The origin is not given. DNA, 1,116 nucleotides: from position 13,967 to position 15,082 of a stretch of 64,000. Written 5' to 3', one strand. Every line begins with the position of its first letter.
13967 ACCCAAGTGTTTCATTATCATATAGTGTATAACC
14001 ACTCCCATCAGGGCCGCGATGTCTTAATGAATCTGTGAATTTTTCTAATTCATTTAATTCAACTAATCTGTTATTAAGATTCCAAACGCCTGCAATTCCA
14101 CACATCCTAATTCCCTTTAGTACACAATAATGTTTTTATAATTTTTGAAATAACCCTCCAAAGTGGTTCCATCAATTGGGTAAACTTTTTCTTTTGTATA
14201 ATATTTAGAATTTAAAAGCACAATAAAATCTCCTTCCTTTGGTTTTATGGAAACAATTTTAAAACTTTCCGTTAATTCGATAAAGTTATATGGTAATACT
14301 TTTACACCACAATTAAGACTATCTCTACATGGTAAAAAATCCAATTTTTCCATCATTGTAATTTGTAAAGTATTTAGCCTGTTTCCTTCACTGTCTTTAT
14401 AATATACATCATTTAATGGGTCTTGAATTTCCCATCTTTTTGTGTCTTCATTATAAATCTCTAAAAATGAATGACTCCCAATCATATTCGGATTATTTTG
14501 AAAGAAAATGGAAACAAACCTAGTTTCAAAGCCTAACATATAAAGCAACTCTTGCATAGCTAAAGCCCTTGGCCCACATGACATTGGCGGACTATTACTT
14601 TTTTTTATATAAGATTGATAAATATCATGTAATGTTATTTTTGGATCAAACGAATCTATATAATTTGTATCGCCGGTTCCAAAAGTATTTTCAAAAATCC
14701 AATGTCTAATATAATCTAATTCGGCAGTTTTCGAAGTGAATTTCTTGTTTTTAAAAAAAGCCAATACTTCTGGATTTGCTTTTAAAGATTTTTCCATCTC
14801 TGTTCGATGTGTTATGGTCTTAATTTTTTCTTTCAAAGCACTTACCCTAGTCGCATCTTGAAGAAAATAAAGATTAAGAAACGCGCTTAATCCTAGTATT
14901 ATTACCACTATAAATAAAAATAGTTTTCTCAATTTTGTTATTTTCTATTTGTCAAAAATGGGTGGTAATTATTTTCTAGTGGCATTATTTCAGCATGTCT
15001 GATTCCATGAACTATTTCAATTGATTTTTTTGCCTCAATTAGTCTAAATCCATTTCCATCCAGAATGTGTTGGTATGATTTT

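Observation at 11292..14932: Active/inactive pair of membrane-anchored transglutaminase-like paralogues flanking an AsnB-type amidotransferase inside the glycan locus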

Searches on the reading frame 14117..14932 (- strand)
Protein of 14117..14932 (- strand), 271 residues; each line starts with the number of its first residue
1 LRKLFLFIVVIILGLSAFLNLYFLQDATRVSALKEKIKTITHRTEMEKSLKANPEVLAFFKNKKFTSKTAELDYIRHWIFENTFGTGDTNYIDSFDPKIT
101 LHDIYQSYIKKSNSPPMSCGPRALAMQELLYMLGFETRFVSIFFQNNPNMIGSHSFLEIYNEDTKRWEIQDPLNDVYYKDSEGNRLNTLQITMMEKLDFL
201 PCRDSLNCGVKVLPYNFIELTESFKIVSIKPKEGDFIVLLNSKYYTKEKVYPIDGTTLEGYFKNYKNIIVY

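Call 4: search_protein_families(library=pfam, proteins=[window:14117-14932:-], max_evalue=1)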
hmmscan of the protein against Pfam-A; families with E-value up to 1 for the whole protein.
window:14117-14932:- (271 aa): 1 family
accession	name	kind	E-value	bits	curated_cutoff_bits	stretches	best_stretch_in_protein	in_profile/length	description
PF22918.2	PTEN2_C2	-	0.066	13.6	25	1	213-261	62-109/130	PTEN2, C2 domain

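Call 7: find_homologous_proteins(query=window:14117-14932:-, max_evalue=0.001)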
Query window:14117-14932:- (271 aa): 4 proteins with E <= 0.001 among 529 candidates.
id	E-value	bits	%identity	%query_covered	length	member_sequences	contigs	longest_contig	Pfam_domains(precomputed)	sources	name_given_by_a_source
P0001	1.6e-175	600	99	100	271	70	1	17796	-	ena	-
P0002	8.0e-140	483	87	96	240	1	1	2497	-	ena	-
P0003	3.6e-132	458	75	94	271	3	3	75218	-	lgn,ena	-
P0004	3.1e-94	333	53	100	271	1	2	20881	-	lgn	-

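Call 13: search_solved_structures(query=A2, max_evalue=10, show_alignments=3)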
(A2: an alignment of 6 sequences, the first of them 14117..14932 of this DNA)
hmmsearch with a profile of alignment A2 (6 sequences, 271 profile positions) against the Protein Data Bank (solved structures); distinct sequences matched with E-value up to 10: 3.
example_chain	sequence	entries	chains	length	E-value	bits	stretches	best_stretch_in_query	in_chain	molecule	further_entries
5c8j_I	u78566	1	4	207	0.15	14.6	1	6-60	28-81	Protein MJ0480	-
7q58_A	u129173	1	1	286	0.27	13.8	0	157-173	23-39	SAKe6BR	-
7on8_A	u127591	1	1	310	0.43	13.1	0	157-174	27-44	SAKe6AR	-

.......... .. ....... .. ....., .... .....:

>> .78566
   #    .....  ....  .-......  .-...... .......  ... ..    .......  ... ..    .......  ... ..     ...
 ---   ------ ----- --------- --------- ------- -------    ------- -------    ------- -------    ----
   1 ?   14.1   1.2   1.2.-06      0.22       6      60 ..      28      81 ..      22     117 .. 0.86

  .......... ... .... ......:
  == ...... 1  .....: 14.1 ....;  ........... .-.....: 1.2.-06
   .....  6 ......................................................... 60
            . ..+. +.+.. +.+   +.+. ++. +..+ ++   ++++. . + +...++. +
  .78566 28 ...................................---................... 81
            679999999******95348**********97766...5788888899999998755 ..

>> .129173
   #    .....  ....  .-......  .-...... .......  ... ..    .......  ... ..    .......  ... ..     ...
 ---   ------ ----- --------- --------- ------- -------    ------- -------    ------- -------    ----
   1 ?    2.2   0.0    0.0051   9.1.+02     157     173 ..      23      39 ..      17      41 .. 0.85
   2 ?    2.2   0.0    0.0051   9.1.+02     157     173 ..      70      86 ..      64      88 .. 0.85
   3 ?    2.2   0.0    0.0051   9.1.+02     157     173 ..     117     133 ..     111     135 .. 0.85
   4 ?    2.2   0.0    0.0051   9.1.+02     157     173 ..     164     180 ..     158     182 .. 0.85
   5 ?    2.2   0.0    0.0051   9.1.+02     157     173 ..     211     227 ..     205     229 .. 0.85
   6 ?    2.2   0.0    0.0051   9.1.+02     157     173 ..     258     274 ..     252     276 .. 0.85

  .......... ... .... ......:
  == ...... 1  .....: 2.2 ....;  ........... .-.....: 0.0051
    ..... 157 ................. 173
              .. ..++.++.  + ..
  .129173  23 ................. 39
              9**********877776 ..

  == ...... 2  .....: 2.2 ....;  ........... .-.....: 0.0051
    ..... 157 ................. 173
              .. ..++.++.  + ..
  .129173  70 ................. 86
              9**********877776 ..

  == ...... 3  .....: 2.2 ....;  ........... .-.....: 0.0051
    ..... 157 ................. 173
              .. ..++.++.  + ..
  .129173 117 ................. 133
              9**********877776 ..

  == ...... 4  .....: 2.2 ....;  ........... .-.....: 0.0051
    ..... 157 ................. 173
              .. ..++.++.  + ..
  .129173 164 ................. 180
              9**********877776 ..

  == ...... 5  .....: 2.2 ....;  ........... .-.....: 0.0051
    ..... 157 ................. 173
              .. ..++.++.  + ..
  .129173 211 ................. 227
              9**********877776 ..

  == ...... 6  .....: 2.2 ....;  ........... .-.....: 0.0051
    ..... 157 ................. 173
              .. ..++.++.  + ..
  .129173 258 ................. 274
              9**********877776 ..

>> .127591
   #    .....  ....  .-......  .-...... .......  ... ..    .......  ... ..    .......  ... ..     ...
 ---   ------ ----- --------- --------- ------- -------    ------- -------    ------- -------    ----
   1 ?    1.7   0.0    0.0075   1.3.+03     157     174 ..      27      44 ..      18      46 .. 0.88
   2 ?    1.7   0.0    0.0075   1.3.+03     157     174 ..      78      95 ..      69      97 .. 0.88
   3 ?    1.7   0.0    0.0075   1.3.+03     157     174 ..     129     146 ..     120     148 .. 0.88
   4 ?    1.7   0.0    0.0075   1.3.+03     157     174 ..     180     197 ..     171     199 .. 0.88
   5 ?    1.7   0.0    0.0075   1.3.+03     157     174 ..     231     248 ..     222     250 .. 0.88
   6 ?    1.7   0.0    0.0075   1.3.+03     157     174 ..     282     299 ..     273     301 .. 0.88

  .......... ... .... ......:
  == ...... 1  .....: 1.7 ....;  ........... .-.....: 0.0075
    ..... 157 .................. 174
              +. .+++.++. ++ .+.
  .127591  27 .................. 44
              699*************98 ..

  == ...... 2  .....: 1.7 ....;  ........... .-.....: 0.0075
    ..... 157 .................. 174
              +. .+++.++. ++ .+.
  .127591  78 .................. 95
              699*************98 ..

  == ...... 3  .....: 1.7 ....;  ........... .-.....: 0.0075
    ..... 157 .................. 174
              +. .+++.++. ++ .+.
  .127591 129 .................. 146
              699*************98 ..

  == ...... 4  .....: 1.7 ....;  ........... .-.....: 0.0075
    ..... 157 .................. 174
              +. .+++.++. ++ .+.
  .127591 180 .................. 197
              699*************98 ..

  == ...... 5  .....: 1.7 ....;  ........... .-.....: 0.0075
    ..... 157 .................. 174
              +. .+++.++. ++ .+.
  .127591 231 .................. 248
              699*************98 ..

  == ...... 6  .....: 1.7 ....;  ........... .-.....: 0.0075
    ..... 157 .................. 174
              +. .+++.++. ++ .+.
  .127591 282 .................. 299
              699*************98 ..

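Call 14: find_encoding_contigs(protein=P0003, flank=10000, max_places=3)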
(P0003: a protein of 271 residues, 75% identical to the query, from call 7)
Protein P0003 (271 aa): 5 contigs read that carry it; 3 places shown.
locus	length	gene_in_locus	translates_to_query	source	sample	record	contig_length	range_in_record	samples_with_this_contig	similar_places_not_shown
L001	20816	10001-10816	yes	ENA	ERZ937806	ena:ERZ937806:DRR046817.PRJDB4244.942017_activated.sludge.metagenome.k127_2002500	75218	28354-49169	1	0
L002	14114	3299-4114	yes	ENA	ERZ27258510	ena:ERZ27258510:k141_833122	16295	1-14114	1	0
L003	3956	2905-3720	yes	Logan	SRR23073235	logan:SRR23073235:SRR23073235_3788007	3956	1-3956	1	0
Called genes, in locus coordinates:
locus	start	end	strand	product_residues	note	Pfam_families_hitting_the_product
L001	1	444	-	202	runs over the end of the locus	-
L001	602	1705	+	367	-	PF00970:FAD_binding_6 (faint), PF00175:NAD_binding_1, PF00111:Fer2 (weak)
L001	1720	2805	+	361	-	PF00487:FA_desaturase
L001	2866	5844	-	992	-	PF13620:CarboxypepD_reg, PF13715:CarbopepD_reg_2, PF07715:Plug, PF00593:TonB_dep_Rec_b-barrel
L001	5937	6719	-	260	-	PF22435:MRM3-like_sub_bind, PF00588:SpoU_methylase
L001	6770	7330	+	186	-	PF03352:Adenine_glyco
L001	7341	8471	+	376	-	PF00266:Aminotran_5 (weak), PF00155:Aminotran_1_2, PF01041:DegT_DnrJ_EryC1, PF01053:Cys_Met_Meta_PP (weak), PF01212:Beta_elim_lyase (weak)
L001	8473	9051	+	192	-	PF25084:LbH_EIF2B, PF25087:GMPPB_C (faint), PF00132:Hexapep, PF14602:Hexapep_2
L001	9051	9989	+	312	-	PF01408:GFO_IDH_MocA, PF22725:GFO_IDH_MocA_C3, PF02894:GFO_IDH_MocA_C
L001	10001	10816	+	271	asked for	-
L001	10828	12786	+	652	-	PF13522:GATase_6, PF13537:GATase_7, PF00733:Asn_synthase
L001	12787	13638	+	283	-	-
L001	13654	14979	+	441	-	PF01943:Polysacc_synt, PF13440:Polysacc_synt_3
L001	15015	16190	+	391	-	-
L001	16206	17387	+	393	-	-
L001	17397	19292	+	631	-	PF12481:DUF3700 (weak), PF13522:GATase_6, PF13537:GATase_7, PF00733:Asn_synthase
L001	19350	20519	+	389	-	PF13477:Glyco_trans_4_2, PF00534:Glycos_transf_1, PF13692:Glyco_trans_1_4 (faint)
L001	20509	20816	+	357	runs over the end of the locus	PF02350:Epimerase_2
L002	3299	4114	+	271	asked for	-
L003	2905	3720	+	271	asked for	-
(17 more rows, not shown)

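Call 15: find_encoding_contigs(protein=P0004, flank=10000, max_places=3)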
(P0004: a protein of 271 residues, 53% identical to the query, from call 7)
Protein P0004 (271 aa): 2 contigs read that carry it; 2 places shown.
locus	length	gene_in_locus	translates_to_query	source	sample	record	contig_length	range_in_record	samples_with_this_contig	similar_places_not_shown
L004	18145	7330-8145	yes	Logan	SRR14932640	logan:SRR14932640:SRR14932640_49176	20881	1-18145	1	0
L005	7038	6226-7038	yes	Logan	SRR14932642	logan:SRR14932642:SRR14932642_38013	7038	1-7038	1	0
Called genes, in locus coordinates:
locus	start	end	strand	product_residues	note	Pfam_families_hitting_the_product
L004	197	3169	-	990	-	PF13620:CarboxypepD_reg, PF13715:CarbopepD_reg_2, PF07715:Plug, PF00593:TonB_dep_Rec_b-barrel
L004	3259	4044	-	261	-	PF22435:MRM3-like_sub_bind, PF00588:SpoU_methylase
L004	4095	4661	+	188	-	PF03352:Adenine_glyco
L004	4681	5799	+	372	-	PF00155:Aminotran_1_2, PF00266:Aminotran_5 (weak), PF01041:DegT_DnrJ_EryC1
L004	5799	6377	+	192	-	PF25084:LbH_EIF2B, PF25087:GMPPB_C (faint), PF00132:Hexapep, PF14602:Hexapep_2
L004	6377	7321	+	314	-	PF01408:GFO_IDH_MocA, PF22725:GFO_IDH_MocA_C3, PF02894:GFO_IDH_MocA_C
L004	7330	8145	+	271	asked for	-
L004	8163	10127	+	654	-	PF13522:GATase_6, PF13537:GATase_7, PF00733:Asn_synthase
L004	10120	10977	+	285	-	-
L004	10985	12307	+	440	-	PF01943:Polysacc_synt, PF13440:Polysacc_synt_3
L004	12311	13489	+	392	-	-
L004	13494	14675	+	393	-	-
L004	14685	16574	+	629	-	PF13522:GATase_6, PF12481:DUF3700 (faint), PF13537:GATase_7, PF00733:Asn_synthase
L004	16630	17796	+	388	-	PF13477:Glyco_trans_4_2, PF13439:Glyco_transf_4 (weak), PF00534:Glycos_transf_1, PF13692:Glyco_trans_1_4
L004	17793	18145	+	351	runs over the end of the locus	PF02350:Epimerase_2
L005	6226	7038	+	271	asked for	?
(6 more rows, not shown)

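Call 18: search_protein_families(library=ncbifam, proteins=[window:14117-14932:-], max_evalue=0.01)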
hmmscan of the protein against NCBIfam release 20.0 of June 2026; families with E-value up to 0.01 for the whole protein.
window:14117-14932:- (271 aa): 0 families

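Call 19: predict_structure(alignment_id=A2)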
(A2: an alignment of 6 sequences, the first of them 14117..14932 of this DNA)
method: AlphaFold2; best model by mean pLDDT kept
length: 271 residues; sequences in the alignment: 6
mean_pLDDT: 77.5   pTM: 0.72
mean pLDDT of the five models: 77.5, 72.7, 72.5, 70.8, 68.0
residues with pLDDT >= 90: 84; 70-90: 108; 50-70: 60; < 50: 19
segments of 3 or more residues with pLDDT < 50: 88-90, 252-265
pLDDT, mean of each block of 10 residues (from residue 1): 86 85 75 70 79 93 93 95 67 69 91 76 90 91 64 80 94 90 90 82 87 61 66 69 60 40 50 60
secondary structure, 60 per line:
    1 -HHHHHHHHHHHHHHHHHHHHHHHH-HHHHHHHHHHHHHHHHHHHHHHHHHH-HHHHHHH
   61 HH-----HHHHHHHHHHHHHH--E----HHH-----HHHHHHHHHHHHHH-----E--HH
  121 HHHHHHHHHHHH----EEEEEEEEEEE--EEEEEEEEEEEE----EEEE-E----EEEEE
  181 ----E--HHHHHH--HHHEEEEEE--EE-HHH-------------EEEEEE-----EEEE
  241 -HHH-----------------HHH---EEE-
elements in order: H2-25 H27-52 H54-62 H68-81 H97-110 H119-132 E137-147 E150-161 E166-169 E176-180 H188-193 E199-204 E226-231 E237-240 E268-270

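Call 20: search_protein_representatives(alignment_id=A2)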
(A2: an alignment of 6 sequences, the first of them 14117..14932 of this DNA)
Query: 6 sequences, 271 profile positions. Proteins with E-value up to 0.001 (for the whole library): 405; up to 1e-10: 225; up to 1e-30: 9. The best 150 are listed.
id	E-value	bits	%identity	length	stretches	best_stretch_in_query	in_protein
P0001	8.6e-129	445.0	-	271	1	1-271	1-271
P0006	1.3e-123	428.0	-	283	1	2-271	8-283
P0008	1.8e-55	204.6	-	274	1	9-271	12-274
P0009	2.0e-49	184.8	-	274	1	5-260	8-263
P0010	1.2e-34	136.4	-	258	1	23-269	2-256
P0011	1.4e-34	136.1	-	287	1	8-256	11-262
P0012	9.8e-32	126.8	-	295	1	50-251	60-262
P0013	3.4e-31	125.0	-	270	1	8-271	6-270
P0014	3.4e-31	125.0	-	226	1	9-206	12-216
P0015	4.2e-30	121.4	-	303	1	55-261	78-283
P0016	4.5e-30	121.3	-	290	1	10-256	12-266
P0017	4.9e-30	121.2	-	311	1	6-261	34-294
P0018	8.2e-30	120.4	-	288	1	51-255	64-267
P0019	1.8e-29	119.3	-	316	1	63-242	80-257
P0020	6.2e-29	117.6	-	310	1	1-257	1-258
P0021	9.4e-29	117.0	-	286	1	60-249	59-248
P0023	4.4e-28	114.8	-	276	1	11-251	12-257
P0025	2.5e-27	112.3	-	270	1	4-248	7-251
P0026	8.1e-27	110.6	-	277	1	11-268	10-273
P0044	2.0e-23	99.5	-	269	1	19-271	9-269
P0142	9.5e-15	71.1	-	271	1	68-221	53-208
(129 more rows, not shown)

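Call 25: fold_search(model_id=the predicted structure, library=pdb)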
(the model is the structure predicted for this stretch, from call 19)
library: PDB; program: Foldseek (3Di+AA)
matches with E <= 10: 622; with E <= 0.001: 1
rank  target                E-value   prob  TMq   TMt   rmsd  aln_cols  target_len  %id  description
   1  8ebw_H                3.9e-04  1.00  0.29  0.17  12.8       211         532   13  Initial DNA-lesion (AP) binding by XPC and TFIIH complex2 (released 2023-04-19)
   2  3isr_C                8.9e-03  0.98  0.29  0.28  11.6       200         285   14  The Crystal Structure of a Putative Cysteine Protease from Cytophaga hutchinsonii to 1.9A (released 2009-09-08)
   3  3isr_B                8.9e-03  0.97  0.28  0.27  12.0       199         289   15  The Crystal Structure of a Putative Cysteine Protease from Cytophaga hutchinsonii to 1.9A (released 2009-09-08)
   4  8z4f_B                9.5e-03  0.99  0.28  0.33   5.6       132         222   14  Pseudomurein Endoisopeptidases PeiP (released 2024-10-30)
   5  8z4f_A                9.5e-03  0.99  0.28  0.26   5.3       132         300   14  Pseudomurein Endoisopeptidases PeiP (released 2024-10-30)
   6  9bc3_A                1.4e-02  1.00  0.28  0.18   6.0       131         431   19  Transglutaminase 2 - Alternate state (released 2024-07-03)
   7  8tr9                  1.4e-02  0.99  0.28  0.13   6.6       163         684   17  Cryo-EM structure of transglutaminase 2 bound to GDP (released 2024-07-31)
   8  3isr_A                1.7e-02  0.96  0.29  0.27  11.7       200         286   14  The Crystal Structure of a Putative Cysteine Protease from Cytophaga hutchinsonii to 1.9A (released 2009-09-08)
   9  9bc4_A                1.8e-02  0.99  0.28  0.19   6.8       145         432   19  Transglutaminase 2 - Intermediate State (released 2024-07-03)
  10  9y6s_8G               1.9e-02  0.96  0.26  0.13   9.3       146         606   10  96-nm repeat of the Leishmania tarentolae doublet microtubule (released 2025-12-17)
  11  9crn                  2.0e-02  0.99  0.30  0.23   6.3       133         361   14  Crystal structure of Streptococcus pyogenes TglA (released 2024-08-14)
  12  3kd4_A                2.0e-02  0.95  0.29  0.17   7.6       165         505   12  CRYSTAL STRUCTURE OF A PUTATIVE PROTEASE (BDI_1141) FROM PARABACTEROIDES DISTASONIS ATCC 8503 AT 2.00 A RESOLUTION (released 2009-11-24)
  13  2f4o_A                2.0e-02  0.93  0.27  0.26  11.7       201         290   18  The Mouse PNGase-HR23 Complex Reveals a Complete Remodulation of the Protein-Protein Interface Compared to its Yeast O (released 2006-03-07)
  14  3s3j_A                2.3e-02  0.99  0.28  0.13   6.0       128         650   19  Transglutaminase 2 in complex with a novel inhibitor (released 2012-06-06)
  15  8oom                  2.3e-02  0.77  0.27  0.30  11.0       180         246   14  Structural and functional studies of geldanamycin amide synthase ShGdmF (released 2024-04-17)
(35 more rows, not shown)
